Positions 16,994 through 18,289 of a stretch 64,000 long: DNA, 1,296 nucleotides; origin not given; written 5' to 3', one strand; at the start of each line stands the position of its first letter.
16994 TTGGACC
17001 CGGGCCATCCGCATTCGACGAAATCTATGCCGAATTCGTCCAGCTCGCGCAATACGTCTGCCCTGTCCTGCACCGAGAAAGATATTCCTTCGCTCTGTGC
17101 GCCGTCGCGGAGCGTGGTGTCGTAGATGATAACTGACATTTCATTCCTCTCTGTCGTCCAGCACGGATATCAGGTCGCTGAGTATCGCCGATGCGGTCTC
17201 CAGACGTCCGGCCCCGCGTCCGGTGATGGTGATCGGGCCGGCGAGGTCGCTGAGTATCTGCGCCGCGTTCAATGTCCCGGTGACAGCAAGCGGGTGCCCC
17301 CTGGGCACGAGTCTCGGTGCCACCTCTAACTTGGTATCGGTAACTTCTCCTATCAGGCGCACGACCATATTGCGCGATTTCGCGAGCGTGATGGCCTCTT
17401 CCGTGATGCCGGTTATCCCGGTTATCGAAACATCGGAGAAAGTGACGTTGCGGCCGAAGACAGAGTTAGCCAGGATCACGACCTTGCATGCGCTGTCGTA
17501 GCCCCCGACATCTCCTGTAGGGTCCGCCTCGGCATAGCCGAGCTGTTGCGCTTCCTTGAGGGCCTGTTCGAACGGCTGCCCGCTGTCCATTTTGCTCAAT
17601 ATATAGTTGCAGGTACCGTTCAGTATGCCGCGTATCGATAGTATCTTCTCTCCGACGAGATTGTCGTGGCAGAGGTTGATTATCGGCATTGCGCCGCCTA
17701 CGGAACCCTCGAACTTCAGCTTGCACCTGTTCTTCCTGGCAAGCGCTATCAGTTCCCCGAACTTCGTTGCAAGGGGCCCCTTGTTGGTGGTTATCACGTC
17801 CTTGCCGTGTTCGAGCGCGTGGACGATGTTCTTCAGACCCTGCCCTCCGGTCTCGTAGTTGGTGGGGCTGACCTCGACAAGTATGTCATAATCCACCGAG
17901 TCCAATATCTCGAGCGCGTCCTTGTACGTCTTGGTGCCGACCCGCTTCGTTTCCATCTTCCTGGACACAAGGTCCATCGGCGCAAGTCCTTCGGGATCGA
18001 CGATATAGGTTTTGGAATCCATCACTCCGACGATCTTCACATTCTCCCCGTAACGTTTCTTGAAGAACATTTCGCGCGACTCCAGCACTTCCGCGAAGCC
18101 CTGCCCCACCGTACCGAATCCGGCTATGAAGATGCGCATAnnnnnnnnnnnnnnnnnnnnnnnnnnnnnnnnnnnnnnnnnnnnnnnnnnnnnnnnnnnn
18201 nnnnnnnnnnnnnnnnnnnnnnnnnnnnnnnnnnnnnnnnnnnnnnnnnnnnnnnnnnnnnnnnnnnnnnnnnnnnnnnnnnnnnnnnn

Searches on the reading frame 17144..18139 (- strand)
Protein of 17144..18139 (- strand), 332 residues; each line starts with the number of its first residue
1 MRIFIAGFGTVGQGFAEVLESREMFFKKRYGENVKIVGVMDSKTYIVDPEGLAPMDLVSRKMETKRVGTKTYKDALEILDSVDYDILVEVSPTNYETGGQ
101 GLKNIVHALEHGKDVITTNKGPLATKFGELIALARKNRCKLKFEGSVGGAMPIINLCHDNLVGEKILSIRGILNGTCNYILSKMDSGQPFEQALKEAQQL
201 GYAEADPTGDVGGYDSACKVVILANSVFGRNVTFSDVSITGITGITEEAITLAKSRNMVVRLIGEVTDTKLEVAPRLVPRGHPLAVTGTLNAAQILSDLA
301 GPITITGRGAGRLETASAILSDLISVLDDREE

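Call 20: search_protein_families(library=pfam, proteins=[window:17144-18139:-])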
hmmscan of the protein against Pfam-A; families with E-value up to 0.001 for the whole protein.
window:17144-18139:- (332 aa): 3 families
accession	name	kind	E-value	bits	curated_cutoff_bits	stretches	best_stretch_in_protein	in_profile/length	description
PF00742.24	Homoserine_dh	-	7e-61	205.5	22.9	1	152-324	1-173/173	Homoserine dehydrogenase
PF03447.22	NAD_binding_3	-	5.3e-12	46.9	24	1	7-144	1-116/116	Homoserine dehydrogenase, NAD binding domain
PF00208.27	ELFV_dehydrog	-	4.8e-05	23.6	23.4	1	2-73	34-93/241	Glutamate/Leucine/Phenylalanine/Valine dehydrogenase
